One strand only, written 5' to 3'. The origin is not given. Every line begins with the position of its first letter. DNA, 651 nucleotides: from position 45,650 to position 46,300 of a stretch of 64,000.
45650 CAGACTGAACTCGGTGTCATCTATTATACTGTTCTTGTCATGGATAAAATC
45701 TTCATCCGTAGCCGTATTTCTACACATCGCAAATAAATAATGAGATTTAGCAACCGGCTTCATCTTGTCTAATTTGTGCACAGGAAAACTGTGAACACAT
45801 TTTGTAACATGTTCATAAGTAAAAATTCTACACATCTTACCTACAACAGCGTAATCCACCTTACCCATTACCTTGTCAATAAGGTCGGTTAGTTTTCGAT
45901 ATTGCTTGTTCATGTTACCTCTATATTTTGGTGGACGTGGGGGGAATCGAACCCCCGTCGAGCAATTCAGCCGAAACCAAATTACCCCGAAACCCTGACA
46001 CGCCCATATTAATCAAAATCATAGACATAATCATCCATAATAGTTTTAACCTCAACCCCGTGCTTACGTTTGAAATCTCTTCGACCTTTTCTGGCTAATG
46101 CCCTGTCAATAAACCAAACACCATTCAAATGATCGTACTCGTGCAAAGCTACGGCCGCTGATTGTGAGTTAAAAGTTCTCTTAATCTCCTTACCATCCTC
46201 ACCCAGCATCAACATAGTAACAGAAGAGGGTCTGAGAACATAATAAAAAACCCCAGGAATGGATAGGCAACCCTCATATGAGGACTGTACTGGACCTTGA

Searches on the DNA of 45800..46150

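Call 34: search_rna_families(source=window, start=45800, end=46150, threshold=evalue, max_evalue=1, show_alignments=2)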
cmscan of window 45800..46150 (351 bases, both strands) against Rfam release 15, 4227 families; matches with E-value up to 1: 2.
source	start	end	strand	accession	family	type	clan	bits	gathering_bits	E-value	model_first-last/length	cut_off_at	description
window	45929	46150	-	RF00023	tmRNA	Gene;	CL00001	22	47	3.6e-07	133-374/374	5'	transfer-messenger RNA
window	45896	45959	-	RF04321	tmRNA_permuted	Gene;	-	19.9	47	0.032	33-105/213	no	permuted transfer-messenger RNA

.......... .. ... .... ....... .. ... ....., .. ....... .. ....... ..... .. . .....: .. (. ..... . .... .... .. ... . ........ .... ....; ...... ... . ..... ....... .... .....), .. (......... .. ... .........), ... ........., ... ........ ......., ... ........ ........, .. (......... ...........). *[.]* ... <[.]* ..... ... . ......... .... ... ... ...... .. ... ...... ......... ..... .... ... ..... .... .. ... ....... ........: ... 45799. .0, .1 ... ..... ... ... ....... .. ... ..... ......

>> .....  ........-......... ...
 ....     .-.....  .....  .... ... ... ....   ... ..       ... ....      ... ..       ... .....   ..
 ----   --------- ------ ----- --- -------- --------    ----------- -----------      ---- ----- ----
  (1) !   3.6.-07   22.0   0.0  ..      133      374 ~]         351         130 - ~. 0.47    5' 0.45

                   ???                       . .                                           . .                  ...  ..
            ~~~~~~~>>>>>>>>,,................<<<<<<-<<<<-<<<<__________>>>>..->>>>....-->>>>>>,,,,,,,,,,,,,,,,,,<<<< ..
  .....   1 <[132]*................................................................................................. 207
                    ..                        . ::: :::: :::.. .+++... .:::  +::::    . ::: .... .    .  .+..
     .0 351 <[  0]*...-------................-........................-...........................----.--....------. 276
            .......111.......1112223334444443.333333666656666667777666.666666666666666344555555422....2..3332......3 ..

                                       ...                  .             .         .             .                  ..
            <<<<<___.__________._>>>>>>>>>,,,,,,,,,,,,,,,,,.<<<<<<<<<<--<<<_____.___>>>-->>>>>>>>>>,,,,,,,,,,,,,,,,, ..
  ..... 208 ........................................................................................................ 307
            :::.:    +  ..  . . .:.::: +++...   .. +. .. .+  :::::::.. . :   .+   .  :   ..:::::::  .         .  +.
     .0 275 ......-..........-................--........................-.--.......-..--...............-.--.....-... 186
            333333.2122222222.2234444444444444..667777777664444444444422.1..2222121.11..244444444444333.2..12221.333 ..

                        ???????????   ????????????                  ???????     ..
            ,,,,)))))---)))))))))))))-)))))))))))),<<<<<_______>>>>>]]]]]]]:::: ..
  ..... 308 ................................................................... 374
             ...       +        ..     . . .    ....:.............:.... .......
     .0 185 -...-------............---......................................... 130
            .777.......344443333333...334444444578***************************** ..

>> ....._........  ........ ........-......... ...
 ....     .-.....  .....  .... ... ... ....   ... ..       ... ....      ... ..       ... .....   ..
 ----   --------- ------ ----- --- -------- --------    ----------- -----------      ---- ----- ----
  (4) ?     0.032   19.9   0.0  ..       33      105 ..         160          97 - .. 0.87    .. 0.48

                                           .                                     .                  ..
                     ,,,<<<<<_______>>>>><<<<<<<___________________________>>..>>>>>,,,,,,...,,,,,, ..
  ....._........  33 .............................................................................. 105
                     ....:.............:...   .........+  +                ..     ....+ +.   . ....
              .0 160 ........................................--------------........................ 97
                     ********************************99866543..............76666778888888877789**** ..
